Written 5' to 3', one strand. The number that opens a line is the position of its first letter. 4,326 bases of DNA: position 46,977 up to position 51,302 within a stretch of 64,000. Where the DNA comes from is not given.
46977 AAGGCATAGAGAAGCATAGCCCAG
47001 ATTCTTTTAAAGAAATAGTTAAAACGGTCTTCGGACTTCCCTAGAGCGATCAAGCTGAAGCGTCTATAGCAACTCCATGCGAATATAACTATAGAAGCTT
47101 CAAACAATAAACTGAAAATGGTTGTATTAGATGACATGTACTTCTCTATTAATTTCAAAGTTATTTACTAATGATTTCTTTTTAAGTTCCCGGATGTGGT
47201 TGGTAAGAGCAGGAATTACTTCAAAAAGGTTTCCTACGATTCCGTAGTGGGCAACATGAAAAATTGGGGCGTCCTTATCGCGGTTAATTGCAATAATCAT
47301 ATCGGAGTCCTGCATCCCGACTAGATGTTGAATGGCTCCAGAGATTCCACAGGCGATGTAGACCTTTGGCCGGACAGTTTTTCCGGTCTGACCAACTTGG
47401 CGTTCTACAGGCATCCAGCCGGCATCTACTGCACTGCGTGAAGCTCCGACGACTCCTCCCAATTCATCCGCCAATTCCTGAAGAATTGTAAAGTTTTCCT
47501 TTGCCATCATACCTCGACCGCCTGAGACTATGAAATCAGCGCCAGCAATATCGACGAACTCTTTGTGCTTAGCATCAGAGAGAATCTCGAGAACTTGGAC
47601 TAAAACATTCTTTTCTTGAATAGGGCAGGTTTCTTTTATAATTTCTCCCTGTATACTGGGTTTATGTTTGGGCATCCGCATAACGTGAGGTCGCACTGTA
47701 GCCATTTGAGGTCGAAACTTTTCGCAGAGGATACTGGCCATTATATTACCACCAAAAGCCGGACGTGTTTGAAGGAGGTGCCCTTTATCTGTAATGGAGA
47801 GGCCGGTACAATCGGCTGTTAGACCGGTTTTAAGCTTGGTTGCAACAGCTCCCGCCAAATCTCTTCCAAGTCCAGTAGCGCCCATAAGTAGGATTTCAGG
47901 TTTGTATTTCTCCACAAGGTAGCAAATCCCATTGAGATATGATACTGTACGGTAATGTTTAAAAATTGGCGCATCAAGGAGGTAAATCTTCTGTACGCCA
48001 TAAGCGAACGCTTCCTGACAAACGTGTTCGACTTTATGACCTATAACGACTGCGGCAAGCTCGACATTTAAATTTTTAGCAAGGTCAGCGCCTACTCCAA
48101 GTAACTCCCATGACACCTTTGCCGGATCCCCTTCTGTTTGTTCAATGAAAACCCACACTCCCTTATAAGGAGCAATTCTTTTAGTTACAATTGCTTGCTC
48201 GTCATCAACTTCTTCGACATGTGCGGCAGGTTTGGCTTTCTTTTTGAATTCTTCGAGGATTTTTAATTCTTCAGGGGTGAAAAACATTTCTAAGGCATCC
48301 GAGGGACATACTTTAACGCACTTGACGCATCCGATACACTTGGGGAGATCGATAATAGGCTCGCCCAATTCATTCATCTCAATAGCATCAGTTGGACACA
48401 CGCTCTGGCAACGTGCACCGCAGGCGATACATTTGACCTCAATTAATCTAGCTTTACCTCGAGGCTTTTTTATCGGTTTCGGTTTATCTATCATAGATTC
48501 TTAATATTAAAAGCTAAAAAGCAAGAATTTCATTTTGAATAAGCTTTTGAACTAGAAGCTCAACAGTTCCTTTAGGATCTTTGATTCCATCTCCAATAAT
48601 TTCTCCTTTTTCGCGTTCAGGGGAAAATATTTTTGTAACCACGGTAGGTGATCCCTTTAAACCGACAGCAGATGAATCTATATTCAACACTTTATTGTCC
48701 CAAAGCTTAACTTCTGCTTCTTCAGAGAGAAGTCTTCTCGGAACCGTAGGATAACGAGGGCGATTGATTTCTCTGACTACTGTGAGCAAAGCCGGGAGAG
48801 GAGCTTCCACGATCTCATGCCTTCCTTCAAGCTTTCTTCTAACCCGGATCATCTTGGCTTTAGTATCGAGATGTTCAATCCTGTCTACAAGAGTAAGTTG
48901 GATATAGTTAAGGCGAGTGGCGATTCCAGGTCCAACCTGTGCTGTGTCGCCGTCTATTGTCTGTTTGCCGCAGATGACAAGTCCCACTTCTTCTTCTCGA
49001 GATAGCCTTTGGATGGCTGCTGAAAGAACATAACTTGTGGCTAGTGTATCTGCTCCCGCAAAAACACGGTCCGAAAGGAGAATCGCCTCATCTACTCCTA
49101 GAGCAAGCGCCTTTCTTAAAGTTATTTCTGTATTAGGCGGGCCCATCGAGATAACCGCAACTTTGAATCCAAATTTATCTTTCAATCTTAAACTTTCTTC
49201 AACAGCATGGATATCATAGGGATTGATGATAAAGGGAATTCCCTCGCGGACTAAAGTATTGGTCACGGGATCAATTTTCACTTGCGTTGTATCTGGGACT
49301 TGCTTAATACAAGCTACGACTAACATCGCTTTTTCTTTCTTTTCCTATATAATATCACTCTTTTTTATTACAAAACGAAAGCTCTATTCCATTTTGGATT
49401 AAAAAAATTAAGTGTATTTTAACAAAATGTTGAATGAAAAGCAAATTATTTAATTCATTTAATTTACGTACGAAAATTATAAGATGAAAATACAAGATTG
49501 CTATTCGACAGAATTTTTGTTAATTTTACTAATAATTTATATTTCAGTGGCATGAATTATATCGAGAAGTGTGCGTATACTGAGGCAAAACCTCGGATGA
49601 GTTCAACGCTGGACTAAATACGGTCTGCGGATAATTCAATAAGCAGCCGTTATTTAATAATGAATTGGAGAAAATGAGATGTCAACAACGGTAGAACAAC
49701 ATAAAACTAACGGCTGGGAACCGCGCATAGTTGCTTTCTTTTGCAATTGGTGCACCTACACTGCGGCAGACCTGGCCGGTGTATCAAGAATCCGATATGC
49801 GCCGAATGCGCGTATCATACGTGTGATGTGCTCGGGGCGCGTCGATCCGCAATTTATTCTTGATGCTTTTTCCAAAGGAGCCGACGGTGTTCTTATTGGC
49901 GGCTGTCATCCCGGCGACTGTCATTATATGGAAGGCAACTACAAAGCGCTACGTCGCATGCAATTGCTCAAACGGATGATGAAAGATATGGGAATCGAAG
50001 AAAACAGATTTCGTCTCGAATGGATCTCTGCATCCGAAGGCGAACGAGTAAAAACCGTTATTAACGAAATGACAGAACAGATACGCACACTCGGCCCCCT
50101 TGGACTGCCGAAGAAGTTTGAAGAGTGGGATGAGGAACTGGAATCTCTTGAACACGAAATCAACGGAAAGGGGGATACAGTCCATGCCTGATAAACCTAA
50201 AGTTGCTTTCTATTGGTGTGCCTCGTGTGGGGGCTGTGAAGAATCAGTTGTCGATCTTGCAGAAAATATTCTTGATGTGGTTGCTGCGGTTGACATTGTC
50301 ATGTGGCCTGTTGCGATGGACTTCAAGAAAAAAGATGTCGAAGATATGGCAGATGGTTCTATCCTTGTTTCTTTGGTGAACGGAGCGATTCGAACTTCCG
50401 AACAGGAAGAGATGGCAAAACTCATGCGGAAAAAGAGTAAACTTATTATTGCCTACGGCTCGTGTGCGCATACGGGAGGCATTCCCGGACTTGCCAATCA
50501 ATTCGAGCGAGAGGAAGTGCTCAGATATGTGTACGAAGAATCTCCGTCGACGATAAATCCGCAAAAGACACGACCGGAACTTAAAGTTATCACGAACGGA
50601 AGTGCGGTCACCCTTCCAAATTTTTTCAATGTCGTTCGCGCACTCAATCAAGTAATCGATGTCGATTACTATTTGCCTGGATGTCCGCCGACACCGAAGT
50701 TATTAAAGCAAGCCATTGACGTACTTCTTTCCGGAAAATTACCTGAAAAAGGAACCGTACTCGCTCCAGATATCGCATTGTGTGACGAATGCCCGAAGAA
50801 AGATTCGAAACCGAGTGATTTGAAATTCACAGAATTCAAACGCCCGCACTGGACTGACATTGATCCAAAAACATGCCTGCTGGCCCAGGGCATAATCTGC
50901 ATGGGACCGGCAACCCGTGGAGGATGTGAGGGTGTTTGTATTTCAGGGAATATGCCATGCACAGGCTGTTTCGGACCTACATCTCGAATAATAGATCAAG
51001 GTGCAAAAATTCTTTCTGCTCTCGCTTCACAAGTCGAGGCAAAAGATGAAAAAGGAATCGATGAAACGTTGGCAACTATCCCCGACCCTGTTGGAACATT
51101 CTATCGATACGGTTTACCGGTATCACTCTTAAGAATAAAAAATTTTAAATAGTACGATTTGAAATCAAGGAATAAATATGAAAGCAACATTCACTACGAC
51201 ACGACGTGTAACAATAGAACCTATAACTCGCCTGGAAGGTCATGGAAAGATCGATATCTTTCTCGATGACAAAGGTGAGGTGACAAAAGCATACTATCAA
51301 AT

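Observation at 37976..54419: Composite redox locus: two EtfAB pairs each paired with a membrane heme-b/FeS/CCG oxidoreductase, plus HdrA, a soluble HdrD-like protein and an MvhDGA [NiFe] hydrogenase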

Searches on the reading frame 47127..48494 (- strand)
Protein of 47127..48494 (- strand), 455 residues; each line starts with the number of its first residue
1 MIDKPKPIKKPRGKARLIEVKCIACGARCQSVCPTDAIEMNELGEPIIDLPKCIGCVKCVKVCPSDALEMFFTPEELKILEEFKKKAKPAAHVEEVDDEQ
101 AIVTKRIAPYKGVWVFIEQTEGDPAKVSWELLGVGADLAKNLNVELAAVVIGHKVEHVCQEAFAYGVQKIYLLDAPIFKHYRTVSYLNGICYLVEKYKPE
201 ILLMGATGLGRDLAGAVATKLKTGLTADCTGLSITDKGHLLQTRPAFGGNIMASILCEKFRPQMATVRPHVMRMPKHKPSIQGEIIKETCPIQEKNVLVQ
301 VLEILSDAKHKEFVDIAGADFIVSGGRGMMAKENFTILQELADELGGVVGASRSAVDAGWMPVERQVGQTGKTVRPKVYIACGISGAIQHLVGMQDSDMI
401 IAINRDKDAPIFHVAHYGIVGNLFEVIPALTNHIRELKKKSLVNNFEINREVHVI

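Call 3: search_protein_families(library=pfam, proteins=[window:47127-48494:-])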
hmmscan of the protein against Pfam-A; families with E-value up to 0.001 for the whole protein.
window:47127-48494:- (455 aa): 12 families
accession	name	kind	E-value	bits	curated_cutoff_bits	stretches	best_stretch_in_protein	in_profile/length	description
PF01012.27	ETF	-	7.9e-41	140.3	26.7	1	113-288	1-176/181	Electron transfer flavoprotein domain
PF00766.25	ETF_alpha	-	8.9e-38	128.6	27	1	315-395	1-81/81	Electron transfer flavoprotein FAD-binding domain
PF12838.12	Fer4_7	-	1.8e-10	41.5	27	2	21-67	1-52/52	4Fe-4S dicluster domain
PF13237.11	Fer4_10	-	4.4e-09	36.6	25.5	2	18-64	5-53/53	4Fe-4S dicluster domain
PF13187.11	Fer4_9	-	3.1e-08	34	27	1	21-67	1-51/52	4Fe-4S dicluster domain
PF13484.11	Fer4_16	-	2.1e-07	32.1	30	1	52-89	1-39/66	4Fe-4S double cluster binding domain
PF14697.11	Fer4_21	-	3.1e-07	30.8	35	1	16-70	2-59/59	4Fe-4S dicluster domain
PF00037.32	Fer4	-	3.9e-07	30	21.1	1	46-69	1-24/24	4Fe-4S binding domain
PF25160.1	LdpA_Fe-S-bd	-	4.4e-07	30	27.6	1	24-70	4-45/49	LdpA Fe-S cluster-binding domain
PF12837.12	Fer4_6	-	2.1e-06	27.8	25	1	48-68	4-24/24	4Fe-4S binding domain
PF12797.12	Fer4_2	-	3.2e-06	27.2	24.5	0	46-65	3-22/22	4Fe-4S binding domain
PF13183.11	Fer4_8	-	0.00017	22.5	27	0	52-65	4-17/68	4Fe-4S dicluster domain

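Call 6: search_protein_families(library=ncbifam, proteins=[window:47127-48494:-])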
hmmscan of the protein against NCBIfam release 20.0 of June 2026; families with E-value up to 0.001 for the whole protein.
window:47127-48494:- (455 aa): 71 families (the best 25 are shown)
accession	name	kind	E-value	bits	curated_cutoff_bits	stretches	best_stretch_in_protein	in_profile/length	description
NF042970.1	AcrlCoAredClosAcrA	equivalog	2.1e-108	362.6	600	2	239-436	159-359/360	acryloyl-CoA reductase electron transfer subunit beta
NF008884.0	PRK11916.1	equivalog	5.4e-43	147.5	528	1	142-433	27-309/312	electron transfer flavoprotein subunit alpha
NF038209.1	mft_etfA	equivalog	1.5e-38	132.8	240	1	147-433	26-301/303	mycofactocin-associated electron transfer flavoprotein alpha subunit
NF051845.1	EtFlavAlphaProt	equivalog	6.9e-36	124.1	600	1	71-439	49-404/406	electron transfer flavoprotein subunit alpha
NF002889.0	PRK03363.1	equivalog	6.6e-33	114.3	549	1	186-433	67-310/313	electron transfer flavoprotein subunit alpha/FixB family protein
NF004914.0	PRK06273.1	equivalog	5e-11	42.7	163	2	52-91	52-90/167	ferredoxin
NF004541.0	PRK05888.2-2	equivalog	7e-11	42.2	217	1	11-125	52-163/168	NADH-quinone oxidoreductase subunit NuoI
NF042909.1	FMH_DH_FwdF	exception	2.2e-09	36.9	375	1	9-71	214-277/336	tungsten-dependent formylmethanofuran dehydrogenase subunit FwdF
NF058577.1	FdxA_fam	equivalog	5.6e-09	36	65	1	16-67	3-52/52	4Fe-4S ferredoxin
NF005503.0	PRK07118.1-2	equivalog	6.2e-09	35.5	252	1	20-93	138-209/292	RnfABCDGE type electron transport complex subunit B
NF038196.1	ferrodoxin_EFR1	subfamily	6.4e-09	36.2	75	1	18-70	182-231/242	EFR1 family ferrodoxin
NF005504.0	PRK07118.1-3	equivalog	8.3e-09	35.2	437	1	16-88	215-287/293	Fe-S cluster domain-containing protein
TIGR01944.1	rnfB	subfamily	1.1e-08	34.9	68.7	1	10-86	103-178/190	RnfABCDGE type electron transport complex subunit B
TIGR02700.1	flavo_MJ0208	hypoth_equivalog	1.6e-08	34.1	251.35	1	20-69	148-195/234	dihydromethanopterin reductase (acceptor)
TIGR02179.1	PorD_KorD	subfamily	1.9e-08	34.3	60.05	1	19-71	24-75/78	2-oxoacid:acceptor oxidoreductase, delta subunit, pyruvate/2-ketoisovalerate family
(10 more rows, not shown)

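Call 82: search_solved_structures(query=window:47127-48494:-, max_evalue=0.00001)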
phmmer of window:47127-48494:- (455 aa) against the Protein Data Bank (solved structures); distinct sequences matched with E-value up to 0.00001: 23.
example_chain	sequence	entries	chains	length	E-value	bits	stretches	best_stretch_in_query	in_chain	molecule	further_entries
6fah_A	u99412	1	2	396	7.6e-111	374.3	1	103-436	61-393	Caffeyl-CoA reductase-Etf complex subunit CarE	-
7koe_B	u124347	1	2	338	3.9e-94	319.2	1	111-443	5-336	Electron transfer flavoprotein, alpha subunit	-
4kpu_A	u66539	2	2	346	2.2e-89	303.5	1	110-439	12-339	Electron transfer flavoprotein alpha subunit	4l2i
5ol2_A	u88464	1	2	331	7e-88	298.6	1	113-440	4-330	Electron transfer flavoprotein large subunit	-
7qh2_A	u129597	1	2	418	4.3e-79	269.6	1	61-434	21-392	Lactate dehydrogenase (NAD(+),ferredoxin) subunit LctC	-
1efv_A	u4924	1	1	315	2.6e-49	171.5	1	139-435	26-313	ELECTRON TRANSFER FLAVOPROTEIN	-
1t9g_R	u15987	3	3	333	3e-49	171.3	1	139-435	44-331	Electron transfer flavoprotein alpha-subunit, mitochondrial | Electron transfer flavoprotein alpha-subunit, mitochondrial precursor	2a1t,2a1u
1efp_A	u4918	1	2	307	8.1e-44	153.4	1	306-432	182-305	PROTEIN (ELECTRON TRANSFER FLAVOPROTEIN)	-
5ow0_A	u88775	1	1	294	1.7e-41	145.7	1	190-436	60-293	Electron transfer flavoprotein, alpha subunit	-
3ih5_A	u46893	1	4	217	9.1e-35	123.6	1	113-302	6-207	Electron transfer flavoprotein alpha-subunit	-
1o94_D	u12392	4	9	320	3.2e-33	118.5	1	114-429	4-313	ELECTRON TRANSFER FLAVOPROTEIN ALPHA-SUBUNIT | ELECTRON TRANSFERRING FLAVOPROTEIN ALPHA-SUBUNIT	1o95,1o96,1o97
3clu_D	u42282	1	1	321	8.1e-33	117.1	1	114-429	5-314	Electron transfer flavoprotein subunit alpha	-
3clt_D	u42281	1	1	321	1.5e-32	116.2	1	114-429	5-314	Electron transfer flavoprotein subunit alpha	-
3clr_D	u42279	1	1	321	2.1e-32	115.7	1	114-429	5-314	Electron transfer flavoprotein subunit alpha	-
3cls_D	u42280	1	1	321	4e-32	114.9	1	114-429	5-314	Electron transfer flavoprotein subunit alpha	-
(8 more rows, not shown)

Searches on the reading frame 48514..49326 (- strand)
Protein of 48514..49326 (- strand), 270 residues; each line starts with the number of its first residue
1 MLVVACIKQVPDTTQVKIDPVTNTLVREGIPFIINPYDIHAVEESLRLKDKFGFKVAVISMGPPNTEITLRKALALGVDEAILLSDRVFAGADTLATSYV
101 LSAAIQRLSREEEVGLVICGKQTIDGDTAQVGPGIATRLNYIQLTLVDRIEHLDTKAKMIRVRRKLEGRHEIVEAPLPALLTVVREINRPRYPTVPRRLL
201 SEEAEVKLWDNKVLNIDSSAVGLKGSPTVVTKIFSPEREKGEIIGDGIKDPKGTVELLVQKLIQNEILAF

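Call 3: search_protein_families(library=pfam, proteins=[window:48514-49326:-])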
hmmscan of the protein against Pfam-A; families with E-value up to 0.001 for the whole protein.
window:48514-49326:- (270 aa): 1 family
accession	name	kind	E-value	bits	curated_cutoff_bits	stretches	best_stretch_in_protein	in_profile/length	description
PF01012.27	ETF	-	5.3e-38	131.1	26.7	1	23-211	2-178/181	Electron transfer flavoprotein domain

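Call 6: search_protein_families(library=ncbifam, proteins=[window:48514-49326:-])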
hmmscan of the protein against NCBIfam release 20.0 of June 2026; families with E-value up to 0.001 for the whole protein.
window:48514-49326:- (270 aa): 5 families
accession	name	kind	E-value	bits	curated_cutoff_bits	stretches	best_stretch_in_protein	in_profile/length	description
NF040731.1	flavo_sub_EftB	exception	2e-80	269.9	445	1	3-267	2-259/260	electron transfer flavoprotein subunit beta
NF042971.1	AcrlCoAredClosAcrB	equivalog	1.8e-63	214.1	475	1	1-267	1-265/266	acryloyl-CoA reductase electron transfer subunit gamma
NF008998.0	PRK12342.1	equivalog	4.5e-23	81.9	338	1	1-246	1-235/254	electron transfer flavoprotein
TIGR04503.1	mft_etfB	hypoth_equivalog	8.4e-22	77.8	200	1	3-208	1-212/290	mycofactocin-associated electron transfer flavoprotein beta subunit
NF002888.0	PRK03359.1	subfamily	5.7e-21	75.1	219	1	1-220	1-217/256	putative electron transfer flavoprotein FixA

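Call 42: search_solved_structures(query=window:48514-49326:-, max_evalue=0.00001, show_alignments=1)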
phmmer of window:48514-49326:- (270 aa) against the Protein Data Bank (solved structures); distinct sequences matched with E-value up to 0.00001: 10.
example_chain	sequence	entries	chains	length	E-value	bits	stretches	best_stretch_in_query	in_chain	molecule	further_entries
7koe_A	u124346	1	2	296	2.8e-68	233.4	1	3-264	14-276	Electron transfer flavoprotein, beta subunit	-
6fah_B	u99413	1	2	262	1.1e-61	211.9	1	2-254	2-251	Caffeyl-CoA reductase-Etf complex subunit CarD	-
5ol2_B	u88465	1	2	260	1.1e-61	211.8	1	2-262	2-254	Electron transfer flavoprotein small subunit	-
4kpu_B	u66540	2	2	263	1.7e-58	201.3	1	2-268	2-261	Electron transfer flavoprotein alpha/beta-subunit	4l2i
7qh2_B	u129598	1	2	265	2.9e-53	184.2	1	3-261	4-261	Lactate dehydrogenase (NAD(+),ferredoxin) subunit LctB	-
1efv_B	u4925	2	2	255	1.9e-24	89.8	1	3-217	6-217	ELECTRON TRANSFER FLAVOPROTEIN | Electron transfer flavoprotein beta-subunit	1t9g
2a1t_S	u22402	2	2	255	3.4e-24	89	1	3-217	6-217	Electron transfer flavoprotein beta-subunit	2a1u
1efp_B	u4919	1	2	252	1.6e-22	83.5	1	29-210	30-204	PROTEIN (ELECTRON TRANSFER FLAVOPROTEIN)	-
1o94_C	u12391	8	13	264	1e-19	74.4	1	30-251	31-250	ELECTRON TRANSFER FLAVOPROTEIN BETA-SUBUNIT | ELECTRON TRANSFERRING FLAVOPROTEIN BETA-SUBUNIT | Electron transfer flavoprotein subunit beta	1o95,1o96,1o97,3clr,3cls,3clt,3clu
5ow0_B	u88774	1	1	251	2.9e-09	40.1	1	4-163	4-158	Electron transfer flavoprotein, beta subunit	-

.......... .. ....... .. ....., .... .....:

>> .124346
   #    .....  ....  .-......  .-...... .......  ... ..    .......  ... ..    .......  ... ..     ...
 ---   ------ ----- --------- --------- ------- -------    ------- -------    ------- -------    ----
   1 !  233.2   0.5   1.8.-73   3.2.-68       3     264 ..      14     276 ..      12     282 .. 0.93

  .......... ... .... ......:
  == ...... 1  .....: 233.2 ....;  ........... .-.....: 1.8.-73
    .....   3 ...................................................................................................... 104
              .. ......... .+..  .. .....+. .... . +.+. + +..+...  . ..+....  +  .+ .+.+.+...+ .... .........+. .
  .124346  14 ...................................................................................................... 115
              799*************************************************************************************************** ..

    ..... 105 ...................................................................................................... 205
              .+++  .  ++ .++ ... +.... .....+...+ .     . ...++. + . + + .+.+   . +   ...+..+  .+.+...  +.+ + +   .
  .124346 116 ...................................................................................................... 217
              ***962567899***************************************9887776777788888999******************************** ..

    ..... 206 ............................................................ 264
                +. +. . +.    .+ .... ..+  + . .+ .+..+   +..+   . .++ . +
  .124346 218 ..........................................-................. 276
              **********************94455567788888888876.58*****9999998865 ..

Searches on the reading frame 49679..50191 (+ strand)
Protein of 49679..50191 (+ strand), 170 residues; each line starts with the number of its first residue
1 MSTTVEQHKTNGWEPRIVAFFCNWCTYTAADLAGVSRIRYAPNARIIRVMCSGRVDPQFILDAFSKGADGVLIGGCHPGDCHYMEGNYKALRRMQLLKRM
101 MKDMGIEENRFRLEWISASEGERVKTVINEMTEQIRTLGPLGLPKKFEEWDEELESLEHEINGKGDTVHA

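Call 4: search_protein_families(library=pfam, proteins=[window:49679-50191:+])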
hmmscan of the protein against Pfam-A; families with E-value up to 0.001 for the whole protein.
window:49679-50191:+ (170 aa): 1 family
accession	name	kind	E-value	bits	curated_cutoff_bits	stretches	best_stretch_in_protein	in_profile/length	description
PF02662.21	FlpD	-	6.9e-58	194.5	22.3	1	17-139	1-123/123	Methyl-viologen-reducing hydrogenase, delta subunit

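Call 33: search_protein_families(library=ncbifam, proteins=[window:49679-50191:+])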
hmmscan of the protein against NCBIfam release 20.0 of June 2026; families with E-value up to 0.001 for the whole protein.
window:49679-50191:+ (170 aa): 3 families
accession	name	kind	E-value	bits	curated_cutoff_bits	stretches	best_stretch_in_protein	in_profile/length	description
NF040770.1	hetero_SS_HdrA2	exception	2.3e-57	194.7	1100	1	9-141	642-774/777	CoB-CoM heterodisulfide reductase HdrA2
NF045873.1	F420_non_VhuD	exception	2.8e-38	131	215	1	14-142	1-129/132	F420-non-reducing hydrogenase iron-sulfur subunit VhuD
NF041891.1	hdrA_Methbact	equivalog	1.5e-14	53.2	1300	1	14-117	643-740/762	ferredoxin:CoB-CoM heterodisulfide reductase subunit HdrA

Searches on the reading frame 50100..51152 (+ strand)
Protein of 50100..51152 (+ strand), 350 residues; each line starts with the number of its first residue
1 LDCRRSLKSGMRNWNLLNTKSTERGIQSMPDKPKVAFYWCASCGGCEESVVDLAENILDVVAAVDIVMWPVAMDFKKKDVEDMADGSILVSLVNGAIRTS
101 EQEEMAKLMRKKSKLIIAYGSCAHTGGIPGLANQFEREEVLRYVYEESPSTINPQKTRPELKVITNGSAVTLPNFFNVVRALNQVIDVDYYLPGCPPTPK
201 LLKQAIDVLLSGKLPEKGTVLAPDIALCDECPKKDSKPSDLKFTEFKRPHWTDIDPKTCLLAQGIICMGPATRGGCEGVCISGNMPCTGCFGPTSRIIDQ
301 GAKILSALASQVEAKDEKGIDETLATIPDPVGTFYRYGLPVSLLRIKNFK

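Call 4: search_protein_families(library=pfam, proteins=[window:50100-51152:+])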
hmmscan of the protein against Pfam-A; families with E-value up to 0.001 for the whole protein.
window:50100-51152:+ (350 aa): 1 family
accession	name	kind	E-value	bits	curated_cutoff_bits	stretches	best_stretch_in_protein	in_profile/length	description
PF01058.29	Oxidored_q6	-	2.2e-24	86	27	1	43-206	1-125/128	NADH ubiquinone oxidoreductase, 20 Kd subunit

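Call 33: search_protein_families(library=ncbifam, proteins=[window:50184-51152:+])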
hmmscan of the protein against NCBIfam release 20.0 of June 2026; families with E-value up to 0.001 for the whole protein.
window:50184-51152:+ (322 aa): 16 families
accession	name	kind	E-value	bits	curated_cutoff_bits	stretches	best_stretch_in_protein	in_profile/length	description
NF045875.1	F420_non_VhuG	exception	7e-63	212.5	450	1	1-318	1-283/286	F420-non-reducing hydrogenase subunit VhuG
NF040836.1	sulfhyd_HydD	equivalog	5.1e-23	81.6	500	1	4-136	5-130/261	NADPH-dependent hydrogenase/sulfhydrogenase 1 subunit delta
NF040831.1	sulfhyd_ShyD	equivalog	2e-19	70.1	460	2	8-136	4-124/240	NAD(P)-dependent hydrogenase/sulfhydrogenase 2 subunit delta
TIGR03294.1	FrhG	equivalog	2.8e-17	63.2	245.5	2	5-101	2-94/228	coenzyme F420 hydrogenase subunit gamma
NF005012.1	PRK06411.1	subfamily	2.4e-09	36.9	116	1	135-181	104-154/166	NADH-quinone oxidoreductase subunit NuoB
TIGR01957.1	nuoB_fam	subfamily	1e-08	35.2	142.7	1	146-179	103-136/145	NADH-quinone oxidoreductase subunit B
NF011394.0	PRK14819.1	equivalog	5.3e-06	26.1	312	1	146-179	117-150/264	NADH-quinone oxidoreductase subunit B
NF011393.0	PRK14818.1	equivalog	5.5e-06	26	255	1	148-176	118-146/173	NADH dehydrogenase subunit B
NF009808.0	PRK13292.1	equivalog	5.9e-06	24.4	1156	1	145-181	109-145/791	NADH-quinone oxidoreductase subunit B/C/D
NF011392.0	PRK14817.1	equivalog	7.2e-06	25.8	271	1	146-180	121-155/182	NADH-quinone oxidoreductase subunit B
NF011395.0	PRK14820.1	equivalog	1.1e-05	25.3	263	1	140-174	112-146/180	NADH-quinone oxidoreductase subunit B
NF011390.0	PRK14815.1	equivalog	3.6e-05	23.1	281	0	147-178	119-150/183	NADH dehydrogenase subunit B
NF011389.0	PRK14814.1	equivalog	5.2e-05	23.1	285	1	138-185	110-156/186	NADH dehydrogenase subunit B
NF011391.0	PRK14816.1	equivalog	6.2e-05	22.7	283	0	146-175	138-167/196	NADH-quinone oxidoreductase subunit B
NF011388.0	PRK14813.1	equivalog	0.0003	20.7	294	0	147-174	115-142/189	NADH dehydrogenase subunit B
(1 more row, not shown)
